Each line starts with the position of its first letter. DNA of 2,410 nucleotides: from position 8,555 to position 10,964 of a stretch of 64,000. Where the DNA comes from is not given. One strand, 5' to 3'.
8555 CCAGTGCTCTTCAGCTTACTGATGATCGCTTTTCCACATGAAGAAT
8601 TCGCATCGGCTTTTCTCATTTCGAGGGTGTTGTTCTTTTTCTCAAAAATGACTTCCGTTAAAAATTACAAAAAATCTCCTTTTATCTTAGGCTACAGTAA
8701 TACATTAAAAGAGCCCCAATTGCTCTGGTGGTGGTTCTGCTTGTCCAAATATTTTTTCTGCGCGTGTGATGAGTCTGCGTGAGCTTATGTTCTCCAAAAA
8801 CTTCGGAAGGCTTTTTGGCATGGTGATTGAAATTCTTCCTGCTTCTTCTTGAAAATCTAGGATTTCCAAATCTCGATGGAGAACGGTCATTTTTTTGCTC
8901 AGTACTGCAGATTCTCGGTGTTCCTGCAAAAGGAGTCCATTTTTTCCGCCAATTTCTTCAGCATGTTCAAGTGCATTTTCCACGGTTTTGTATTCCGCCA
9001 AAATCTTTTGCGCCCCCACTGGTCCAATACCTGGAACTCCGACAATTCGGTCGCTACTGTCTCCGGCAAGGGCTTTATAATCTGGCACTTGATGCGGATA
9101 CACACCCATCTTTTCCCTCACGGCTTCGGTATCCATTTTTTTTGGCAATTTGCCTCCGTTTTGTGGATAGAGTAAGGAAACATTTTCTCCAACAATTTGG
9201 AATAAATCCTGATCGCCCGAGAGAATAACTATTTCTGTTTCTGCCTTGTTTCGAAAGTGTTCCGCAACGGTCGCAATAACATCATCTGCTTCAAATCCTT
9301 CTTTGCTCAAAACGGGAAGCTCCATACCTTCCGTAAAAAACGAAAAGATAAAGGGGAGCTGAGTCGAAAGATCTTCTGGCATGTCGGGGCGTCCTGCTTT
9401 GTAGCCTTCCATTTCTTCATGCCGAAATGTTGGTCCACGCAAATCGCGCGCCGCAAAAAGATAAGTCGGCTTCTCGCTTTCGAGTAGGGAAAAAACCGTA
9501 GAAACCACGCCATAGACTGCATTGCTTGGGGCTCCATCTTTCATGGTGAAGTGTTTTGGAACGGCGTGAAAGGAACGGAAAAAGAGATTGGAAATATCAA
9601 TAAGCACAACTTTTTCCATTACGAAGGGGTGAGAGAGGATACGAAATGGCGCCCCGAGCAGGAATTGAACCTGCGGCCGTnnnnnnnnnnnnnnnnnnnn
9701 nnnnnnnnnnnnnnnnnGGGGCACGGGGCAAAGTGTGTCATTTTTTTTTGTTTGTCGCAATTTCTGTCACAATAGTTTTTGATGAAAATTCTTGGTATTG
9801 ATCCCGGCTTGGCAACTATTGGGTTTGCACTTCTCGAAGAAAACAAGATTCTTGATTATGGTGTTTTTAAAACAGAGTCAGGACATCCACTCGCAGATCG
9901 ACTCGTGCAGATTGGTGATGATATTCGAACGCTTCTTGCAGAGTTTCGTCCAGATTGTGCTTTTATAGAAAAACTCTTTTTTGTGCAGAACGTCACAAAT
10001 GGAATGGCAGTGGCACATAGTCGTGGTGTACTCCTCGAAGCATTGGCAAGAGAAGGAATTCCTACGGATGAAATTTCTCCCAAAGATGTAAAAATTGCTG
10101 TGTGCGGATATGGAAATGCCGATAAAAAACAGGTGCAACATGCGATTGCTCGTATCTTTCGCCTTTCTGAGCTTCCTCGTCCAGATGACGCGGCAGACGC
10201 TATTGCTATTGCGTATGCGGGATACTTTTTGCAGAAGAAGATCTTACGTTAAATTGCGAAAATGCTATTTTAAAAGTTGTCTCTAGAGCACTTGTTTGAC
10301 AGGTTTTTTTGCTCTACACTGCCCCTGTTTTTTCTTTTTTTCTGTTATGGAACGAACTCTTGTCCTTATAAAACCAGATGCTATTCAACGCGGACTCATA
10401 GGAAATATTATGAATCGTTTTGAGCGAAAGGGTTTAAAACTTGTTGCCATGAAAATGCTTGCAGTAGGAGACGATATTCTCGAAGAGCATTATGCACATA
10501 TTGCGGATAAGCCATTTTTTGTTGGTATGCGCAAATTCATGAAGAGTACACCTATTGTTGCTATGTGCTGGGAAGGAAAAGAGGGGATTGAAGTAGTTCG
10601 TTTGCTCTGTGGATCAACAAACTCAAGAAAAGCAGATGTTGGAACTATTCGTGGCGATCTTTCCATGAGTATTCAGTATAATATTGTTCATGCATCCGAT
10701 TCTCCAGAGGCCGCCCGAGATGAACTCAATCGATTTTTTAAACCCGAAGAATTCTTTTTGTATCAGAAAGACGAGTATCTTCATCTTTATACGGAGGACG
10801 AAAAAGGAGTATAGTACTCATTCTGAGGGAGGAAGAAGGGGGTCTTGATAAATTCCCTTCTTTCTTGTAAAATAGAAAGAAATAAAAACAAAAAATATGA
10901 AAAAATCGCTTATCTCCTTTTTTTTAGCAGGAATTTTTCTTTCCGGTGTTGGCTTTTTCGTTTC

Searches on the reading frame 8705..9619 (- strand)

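Call 54: search_protein_families(library=pfam, proteins=[window:8705-9619:-], max_evalue=0.001)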
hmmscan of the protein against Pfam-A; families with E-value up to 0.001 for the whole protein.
window:8705-9619:- (304 aa): 2 families
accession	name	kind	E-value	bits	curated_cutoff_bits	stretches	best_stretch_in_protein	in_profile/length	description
PF02739.22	5_3_exonuc_N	-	1.5e-48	165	34.3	1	3-172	1-164/164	5'-3' exonuclease, N-terminal resolvase-like domain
PF01367.25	5_3_exonuc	-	3.4e-23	82.4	40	1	173-253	1-82/97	5'-3' exonuclease, C-terminal SAM fold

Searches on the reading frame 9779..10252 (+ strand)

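Call 54: search_protein_families(library=pfam, proteins=[window:9779-10252:+], max_evalue=0.001)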
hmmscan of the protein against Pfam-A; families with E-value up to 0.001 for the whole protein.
window:9779-10252:+ (157 aa): 1 family
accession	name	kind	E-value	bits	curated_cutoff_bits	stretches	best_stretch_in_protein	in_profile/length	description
PF02075.23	RuvC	-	4.7e-36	124.4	22.2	1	4-145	1-145/148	Crossover junction endodeoxyribonuclease RuvC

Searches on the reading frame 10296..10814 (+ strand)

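Call 54: search_protein_families(library=pfam, proteins=[window:10296-10814:+], max_evalue=0.001)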
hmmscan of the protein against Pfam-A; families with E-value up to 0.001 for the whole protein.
window:10296-10814:+ (172 aa): 1 family
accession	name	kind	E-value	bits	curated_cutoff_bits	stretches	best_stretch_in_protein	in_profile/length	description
PF00334.24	NDK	-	1.6e-50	170.9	27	1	19-152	1-134/135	Nucleoside diphosphate kinase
